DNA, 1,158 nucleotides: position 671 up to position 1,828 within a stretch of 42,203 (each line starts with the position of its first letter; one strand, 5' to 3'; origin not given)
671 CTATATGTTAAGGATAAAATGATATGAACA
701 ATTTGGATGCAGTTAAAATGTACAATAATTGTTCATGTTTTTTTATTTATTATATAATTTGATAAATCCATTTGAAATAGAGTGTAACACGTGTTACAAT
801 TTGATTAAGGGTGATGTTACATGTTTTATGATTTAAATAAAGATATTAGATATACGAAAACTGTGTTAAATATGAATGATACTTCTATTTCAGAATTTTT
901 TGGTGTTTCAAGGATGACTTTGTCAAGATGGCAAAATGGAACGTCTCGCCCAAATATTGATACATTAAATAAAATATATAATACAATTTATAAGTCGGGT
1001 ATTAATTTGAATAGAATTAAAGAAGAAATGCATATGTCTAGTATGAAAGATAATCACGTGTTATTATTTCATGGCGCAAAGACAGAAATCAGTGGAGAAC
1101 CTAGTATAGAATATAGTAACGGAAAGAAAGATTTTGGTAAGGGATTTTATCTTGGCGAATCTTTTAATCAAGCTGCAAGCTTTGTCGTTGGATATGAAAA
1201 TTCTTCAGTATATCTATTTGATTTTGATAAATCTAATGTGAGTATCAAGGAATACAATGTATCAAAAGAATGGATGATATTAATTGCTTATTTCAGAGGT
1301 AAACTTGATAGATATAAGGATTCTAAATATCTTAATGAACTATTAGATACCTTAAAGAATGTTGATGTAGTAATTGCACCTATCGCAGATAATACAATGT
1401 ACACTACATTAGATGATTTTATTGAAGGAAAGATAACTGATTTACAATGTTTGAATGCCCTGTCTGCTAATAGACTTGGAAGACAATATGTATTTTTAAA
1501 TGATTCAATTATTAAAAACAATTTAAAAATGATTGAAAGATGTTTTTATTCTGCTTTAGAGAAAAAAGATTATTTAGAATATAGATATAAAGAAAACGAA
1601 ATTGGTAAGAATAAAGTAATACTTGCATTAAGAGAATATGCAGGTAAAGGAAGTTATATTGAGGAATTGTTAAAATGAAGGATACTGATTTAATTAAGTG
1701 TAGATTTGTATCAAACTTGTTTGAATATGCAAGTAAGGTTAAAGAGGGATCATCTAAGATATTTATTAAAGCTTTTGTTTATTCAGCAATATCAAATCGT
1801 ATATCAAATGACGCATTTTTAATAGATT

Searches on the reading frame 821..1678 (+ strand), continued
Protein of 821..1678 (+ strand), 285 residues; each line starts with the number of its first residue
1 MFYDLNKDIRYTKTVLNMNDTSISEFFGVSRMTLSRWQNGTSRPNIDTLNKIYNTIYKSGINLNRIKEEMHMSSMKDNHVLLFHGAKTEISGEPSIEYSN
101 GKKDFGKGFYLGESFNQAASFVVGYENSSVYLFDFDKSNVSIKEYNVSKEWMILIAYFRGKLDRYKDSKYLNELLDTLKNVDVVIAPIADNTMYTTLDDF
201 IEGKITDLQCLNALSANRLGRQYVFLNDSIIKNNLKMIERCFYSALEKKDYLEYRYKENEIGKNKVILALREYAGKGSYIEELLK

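Call 82: search_protein_families(library=padloc, proteins=[L016:4004-4858:+, L023:3980-4831:+, L029:3980-4828:+, L043:3980-4837:+, L012:3998-4849:+, L011:3986-4831:+, L020:3989-4837:+, L046:3980-4822:+], max_evalue=0.00001)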
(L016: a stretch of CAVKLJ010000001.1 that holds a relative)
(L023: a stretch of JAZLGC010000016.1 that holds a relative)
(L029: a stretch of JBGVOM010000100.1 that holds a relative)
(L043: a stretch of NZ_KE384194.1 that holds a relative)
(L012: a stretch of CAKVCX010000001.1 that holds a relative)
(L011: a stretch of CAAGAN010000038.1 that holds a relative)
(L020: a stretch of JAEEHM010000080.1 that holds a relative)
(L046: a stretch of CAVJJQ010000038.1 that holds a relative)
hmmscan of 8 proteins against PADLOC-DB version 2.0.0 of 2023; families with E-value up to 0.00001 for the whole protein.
L016:4004-4858:+ (285 aa): 5 families
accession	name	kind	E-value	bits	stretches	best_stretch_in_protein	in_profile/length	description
PDLC04436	PDC-M13A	-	4.7e-17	60.2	1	80-240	2-156/159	-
PDLC04438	PDC-M13B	-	6.1e-16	56.8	1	81-240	3-155/158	-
PDLC04641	PDC-M42A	-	7.1e-14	50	1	77-240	2-171/215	-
PDLC04411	PDC-M10A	-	4.9e-13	47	1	79-242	4-152/156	-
PDLC04412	PDC-M10A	-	1.5e-11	42.3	1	80-240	2-147/152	-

L023:3980-4831:+ (284 aa): 6 families
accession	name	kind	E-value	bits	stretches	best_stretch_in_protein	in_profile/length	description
PDLC04438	PDC-M13B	-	1e-19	69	1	83-235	3-150/158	-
PDLC04641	PDC-M42A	-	2.9e-18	64.4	1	82-259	5-189/215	-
PDLC04436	PDC-M13A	-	3.4e-16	57.5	1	82-236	2-152/159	-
PDLC04640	PDC-M42A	-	2.7e-11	41.4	1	82-239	69-234/280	-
PDLC04411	PDC-M10A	-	1.2e-10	39.3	1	82-235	5-145/156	-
PDLC04412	PDC-M10A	-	4.9e-10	37.4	1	83-235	3-142/152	-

L029:3980-4828:+ (283 aa): 6 families
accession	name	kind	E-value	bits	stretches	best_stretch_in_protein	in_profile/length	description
PDLC04438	PDC-M13B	-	3e-22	77.3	1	83-235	3-151/158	-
PDLC04436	PDC-M13A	-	4.9e-18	63.4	1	82-235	2-152/159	-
PDLC04641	PDC-M42A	-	1.1e-15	55.9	1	82-257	5-188/215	-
PDLC04411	PDC-M10A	-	2.2e-12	44.9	1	82-235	5-146/156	-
PDLC04412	PDC-M10A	-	3.3e-12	44.4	1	83-234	3-142/152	-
PDLC04640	PDC-M42A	-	8.9e-10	36.4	1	82-235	69-231/280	-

L043:3980-4837:+ (286 aa): 6 families
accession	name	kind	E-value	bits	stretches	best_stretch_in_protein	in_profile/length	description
PDLC04438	PDC-M13B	-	3.9e-21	73.6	1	83-235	3-151/158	-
PDLC04436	PDC-M13A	-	6.6e-17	59.7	1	82-235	2-152/159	-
PDLC04641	PDC-M42A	-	4e-14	50.8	1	82-260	5-191/215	-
PDLC04411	PDC-M10A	-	1.6e-11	42.2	1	81-234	4-145/156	-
PDLC04412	PDC-M10A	-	2e-10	38.6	1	83-234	3-142/152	-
PDLC04640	PDC-M42A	-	7.7e-06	23.5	0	83-238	70-234/280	-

L012:3998-4849:+ (284 aa): 5 families
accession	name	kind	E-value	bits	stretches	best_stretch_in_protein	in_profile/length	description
PDLC04436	PDC-M13A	-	5.5e-14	50.3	1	80-236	2-153/159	-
PDLC04438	PDC-M13B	-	2.6e-13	48.2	1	81-233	3-149/158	-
PDLC04641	PDC-M42A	-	1.3e-12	45.9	1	77-237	2-169/215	-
PDLC04411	PDC-M10A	-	3.9e-11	40.8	1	78-235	3-146/156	-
PDLC04412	PDC-M10A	-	9.9e-09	33.1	1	80-235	2-143/152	-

L011:3986-4831:+ (282 aa): 7 families
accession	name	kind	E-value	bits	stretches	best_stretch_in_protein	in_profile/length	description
PDLC04436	PDC-M13A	-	1.4e-17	62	1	79-236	2-155/159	-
PDLC04438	PDC-M13B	-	2.3e-17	61.4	1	80-236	3-154/158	-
PDLC04411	PDC-M10A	-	2.8e-14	51.1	1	78-236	4-149/156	-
PDLC04412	PDC-M10A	-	1.3e-13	49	1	80-235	3-145/152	-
PDLC04641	PDC-M42A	-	8.6e-13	46.5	1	78-239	4-173/215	-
PDLC04413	PDC-M10A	-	1.6e-07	29.1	1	80-237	3-147/157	-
PDLC03945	RmrA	-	8.6e-07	26.4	1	6-60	6-60/394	-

L020:3989-4837:+ (283 aa): 6 families
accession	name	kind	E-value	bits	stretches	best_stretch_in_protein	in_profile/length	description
PDLC04436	PDC-M13A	-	1.1e-16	59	1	95-237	16-155/159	-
PDLC04438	PDC-M13B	-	1.6e-16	58.7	1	94-237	15-154/158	-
PDLC04641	PDC-M42A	-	2.5e-15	54.7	1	77-258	3-193/215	-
PDLC04411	PDC-M10A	-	6e-13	46.7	1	78-237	4-149/156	-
PDLC04412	PDC-M10A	-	1.9e-11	41.9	1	79-236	2-145/152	-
PDLC04413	PDC-M10A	-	2.1e-08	31.9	1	80-246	3-155/157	-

L046:3980-4822:+ (281 aa): 5 families
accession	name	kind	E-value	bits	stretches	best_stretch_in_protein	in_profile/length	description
PDLC04438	PDC-M13B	-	6.8e-17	59.9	1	83-233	3-151/158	-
PDLC04436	PDC-M13A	-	1e-11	42.9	1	82-233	2-152/159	-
PDLC04641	PDC-M42A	-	9.6e-11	39.8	1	81-236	4-170/215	-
PDLC04411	PDC-M10A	-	3.2e-09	34.6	1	81-232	4-145/156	-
PDLC04412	PDC-M10A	-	2.3e-08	32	1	83-230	3-140/152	-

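Call 86: fold_search(model_id=the predicted structure, library=viral)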
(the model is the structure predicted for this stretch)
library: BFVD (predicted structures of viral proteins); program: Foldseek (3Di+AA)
matches with E <= 10: 1150; with E <= 0.001: 7
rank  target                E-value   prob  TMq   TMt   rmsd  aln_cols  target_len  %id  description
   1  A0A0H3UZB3            5.2e-07  1.00  0.45  0.61   3.7       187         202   20  (no name in the UniProt tables at hand)
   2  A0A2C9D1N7            2.1e-04  1.00  0.30  0.41   9.5       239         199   15  ART-PolyVal-like domain-containing protein [Yersinia phage fHe-Yen9-03]
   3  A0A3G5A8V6            3.1e-04  1.00  0.35  0.49   7.7       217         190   12  Uncharacterized protein [Hyperionvirus sp.]
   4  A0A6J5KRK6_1          3.3e-04  0.99  0.34  0.09  16.8       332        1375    9  Large polyvalent protein associated domain-containing protein [uncultured Caudovirales phage]
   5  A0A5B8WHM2            5.8e-04  0.99  0.32  0.30  14.1       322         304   11  Membrane protein [Arthrobacter phage Qui]
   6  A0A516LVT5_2          6.9e-04  0.97  0.29  0.08  25.4       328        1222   10  (no name in the UniProt tables at hand)
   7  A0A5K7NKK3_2          7.3e-04  0.98  0.30  0.10  18.1       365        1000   11  (no name in the UniProt tables at hand)
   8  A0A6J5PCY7            1.1e-03  0.99  0.28  0.09  10.4       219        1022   10  ParB/Sulfiredoxin [uncultured Caudovirales phage]
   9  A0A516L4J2            1.2e-03  0.82  0.24  0.10  19.7       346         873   14  (no name in the UniProt tables at hand)
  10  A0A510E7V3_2          1.6e-03  0.97  0.30  0.09  21.9       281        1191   15  (no name in the UniProt tables at hand)
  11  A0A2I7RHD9            1.8e-03  0.96  0.27  0.15  15.9       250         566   14  (no name in the UniProt tables at hand)
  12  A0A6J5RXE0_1          2.2e-03  0.96  0.30  0.07  14.5       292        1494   10  Uncharacterized protein [uncultured Caudovirales phage]
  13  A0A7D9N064            2.2e-03  0.90  0.27  0.21  14.2       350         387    8  (no name in the UniProt tables at hand)
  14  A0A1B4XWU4            2.3e-03  0.98  0.27  0.39   8.5       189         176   14  P domain-containing [Tenacibaculum phage pT24]
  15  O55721                3.5e-03  0.99  0.28  0.40   9.3       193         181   13  Putative poly [ADP-ribose] polymerase-like 100L [Invertebrate iridescent virus 6]
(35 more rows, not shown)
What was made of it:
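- BFVD hits are ART-PolyVal, PolyVal ART and a PARP-like protein, at probability 0.97-1.0 (call 86).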

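Call 92: search_protein_families(library=pfam, alignment_id=A8, max_evalue=0.00001)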
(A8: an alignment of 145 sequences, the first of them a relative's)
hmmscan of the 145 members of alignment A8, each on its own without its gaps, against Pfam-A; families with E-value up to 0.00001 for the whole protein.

A. member 1, L001:1592-2698:+ (369 aa): 4 families
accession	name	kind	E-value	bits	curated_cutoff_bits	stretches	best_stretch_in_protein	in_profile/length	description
PF13343.11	SBP_bac_6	-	1.1e-23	84.4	24.6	1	84-330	2-229/245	Bacterial extracellular solute-binding protein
PF13416.11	SBP_bac_8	-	1.2e-22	81.5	27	1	50-308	1-250/279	Bacterial extracellular solute-binding protein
PF01547.30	SBP_bac_1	-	6.4e-21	76.1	26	1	47-305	9-304/307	Bacterial extracellular solute-binding protein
PF13531.11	SBP_bac_11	-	2.2e-16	60.8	25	1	46-314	11-225/227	Bacterial extracellular solute-binding protein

B. families by the number of members that match (of 145 scanned): 152 families (the first 25 are shown)
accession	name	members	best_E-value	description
PF13173.12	AAA_14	7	3.4e-34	AAA domain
PF13635.12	DUF4143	6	3.7e-33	Domain of unknown function (DUF4143)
PF00005.33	ABC_tran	5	1.2e-31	ABC transporter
PF01381.28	HTH_3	4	9.6e-19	Helix-turn-helix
PF12844.13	HTH_19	4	2.9e-09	Helix-turn-helix domain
PF07022.19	Phage_CI_repr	4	1.1e-08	Bacteriophage CI repressor helix-turn-helix domain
PF00294.29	PfkB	3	2.4e-69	pfkB family carbohydrate kinase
PF00380.25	Ribosomal_S9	3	1.2e-50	Ribosomal protein S9/S16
PF13443.12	HTH_26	3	1.7e-11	Cro/C1-type HTH DNA-binding domain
PF00009.33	GTP_EFTU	2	7.7e-67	Elongation factor Tu GTP binding domain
PF01266.30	DAO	2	9e-67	FAD dependent oxidoreductase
PF00361.26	Proton_antipo_M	2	5.8e-58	NADH:quinone oxidoreductase/Mrp antiporter, TM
PF01554.23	MatE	2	3.6e-48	MatE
PF00664.28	ABC_membrane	2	1.5e-42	ABC transporter transmembrane region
PF01915.27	Glyco_hydro_3_C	2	1.9e-42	Glycosyl hydrolase family 3 C-terminal domain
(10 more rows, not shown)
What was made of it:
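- On Anti-phage defence system (in general): Most neighbours are housekeeping genes (call 92).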

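Call 93: search_protein_families(library=padloc, alignment_id=A8, max_evalue=1e-10)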
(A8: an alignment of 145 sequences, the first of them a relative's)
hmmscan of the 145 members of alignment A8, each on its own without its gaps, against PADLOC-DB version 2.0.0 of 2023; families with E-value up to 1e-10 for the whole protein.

A. member 1, L001:1592-2698:+ (369 aa): 0 families

B. families by the number of members that match (of 145 scanned): 25 families
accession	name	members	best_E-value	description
PDLC04787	PDC-S01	7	9.1e-138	-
PDLC04789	PDC-S01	7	1.9e-41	-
PDLC04790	PDC-S01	6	1.5e-67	-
PDLC04135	mad3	5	2.7e-28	mads_3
PDLC04786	PDC-S01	4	7.4e-103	-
PDLC04788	PDC-S01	3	4.7e-65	-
PDLC04792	PDC-S01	2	1.8e-105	-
PDLC04791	PDC-S01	2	2.5e-23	-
PDLC02374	dGTPase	1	1.1e-59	-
PDLC04871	PDC-S05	1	2.4e-55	-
PDLC04851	PDC-S05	1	2e-54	-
PDLC04868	PDC-S05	1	3.4e-52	-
PDLC04853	PDC-S05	1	1.3e-47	-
PDLC04899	PDC-S07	1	2.5e-47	-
PDLC04852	PDC-S05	1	5.1e-46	-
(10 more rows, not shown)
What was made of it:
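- On Anti-phage defence system (in general): Single hits were to dGTPase, DRT, REase, AbiLi and AriA (call 93).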

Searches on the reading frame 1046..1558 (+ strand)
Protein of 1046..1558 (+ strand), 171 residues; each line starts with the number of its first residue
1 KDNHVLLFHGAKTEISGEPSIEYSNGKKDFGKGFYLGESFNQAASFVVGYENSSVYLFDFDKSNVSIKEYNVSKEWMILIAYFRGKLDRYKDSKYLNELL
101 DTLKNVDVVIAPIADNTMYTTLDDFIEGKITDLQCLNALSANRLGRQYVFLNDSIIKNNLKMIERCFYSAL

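Call 65: search_solved_structures(query=A6, max_evalue=10, show_alignments=3)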
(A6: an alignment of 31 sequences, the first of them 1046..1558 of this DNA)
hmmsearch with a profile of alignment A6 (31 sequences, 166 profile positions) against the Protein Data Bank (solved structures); distinct sequences matched with E-value up to 10: 9.
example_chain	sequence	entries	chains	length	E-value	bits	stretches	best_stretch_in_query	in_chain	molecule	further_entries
6jf1_A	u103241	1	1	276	0.14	14.9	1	42-124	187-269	Lipoprotein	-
4cgw_A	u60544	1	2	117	0.43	13.3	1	16-89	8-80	RNA POLYMERASE II-ASSOCIATED PROTEIN 3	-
3b3t_A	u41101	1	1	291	0.97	12.2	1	30-86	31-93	Bacterial leucyl aminopeptidase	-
3b35_A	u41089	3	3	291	0.97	12.2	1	30-86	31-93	Bacterial leucyl aminopeptidase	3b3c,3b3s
2anp_A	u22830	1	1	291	0.98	12.1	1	30-86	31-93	leucyl aminopeptidase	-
3b3v_A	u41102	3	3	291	0.98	12.1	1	30-86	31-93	Bacterial leucyl aminopeptidase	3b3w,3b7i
1amp_A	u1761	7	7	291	0.98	12.1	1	30-86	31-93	AMINOPEPTIDASE | PROTEIN (AMINOPEPTIDASE) | BACTERIAL LEUCYL AMINOPEPTIDASE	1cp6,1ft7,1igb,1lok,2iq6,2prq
1rtq_A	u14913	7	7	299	1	12.1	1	30-86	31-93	Bacterial leucyl aminopeptidase | Aminopeptidase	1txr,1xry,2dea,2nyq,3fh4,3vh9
2r16_A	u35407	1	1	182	1.1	12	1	77-136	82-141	Neurexin-1-alpha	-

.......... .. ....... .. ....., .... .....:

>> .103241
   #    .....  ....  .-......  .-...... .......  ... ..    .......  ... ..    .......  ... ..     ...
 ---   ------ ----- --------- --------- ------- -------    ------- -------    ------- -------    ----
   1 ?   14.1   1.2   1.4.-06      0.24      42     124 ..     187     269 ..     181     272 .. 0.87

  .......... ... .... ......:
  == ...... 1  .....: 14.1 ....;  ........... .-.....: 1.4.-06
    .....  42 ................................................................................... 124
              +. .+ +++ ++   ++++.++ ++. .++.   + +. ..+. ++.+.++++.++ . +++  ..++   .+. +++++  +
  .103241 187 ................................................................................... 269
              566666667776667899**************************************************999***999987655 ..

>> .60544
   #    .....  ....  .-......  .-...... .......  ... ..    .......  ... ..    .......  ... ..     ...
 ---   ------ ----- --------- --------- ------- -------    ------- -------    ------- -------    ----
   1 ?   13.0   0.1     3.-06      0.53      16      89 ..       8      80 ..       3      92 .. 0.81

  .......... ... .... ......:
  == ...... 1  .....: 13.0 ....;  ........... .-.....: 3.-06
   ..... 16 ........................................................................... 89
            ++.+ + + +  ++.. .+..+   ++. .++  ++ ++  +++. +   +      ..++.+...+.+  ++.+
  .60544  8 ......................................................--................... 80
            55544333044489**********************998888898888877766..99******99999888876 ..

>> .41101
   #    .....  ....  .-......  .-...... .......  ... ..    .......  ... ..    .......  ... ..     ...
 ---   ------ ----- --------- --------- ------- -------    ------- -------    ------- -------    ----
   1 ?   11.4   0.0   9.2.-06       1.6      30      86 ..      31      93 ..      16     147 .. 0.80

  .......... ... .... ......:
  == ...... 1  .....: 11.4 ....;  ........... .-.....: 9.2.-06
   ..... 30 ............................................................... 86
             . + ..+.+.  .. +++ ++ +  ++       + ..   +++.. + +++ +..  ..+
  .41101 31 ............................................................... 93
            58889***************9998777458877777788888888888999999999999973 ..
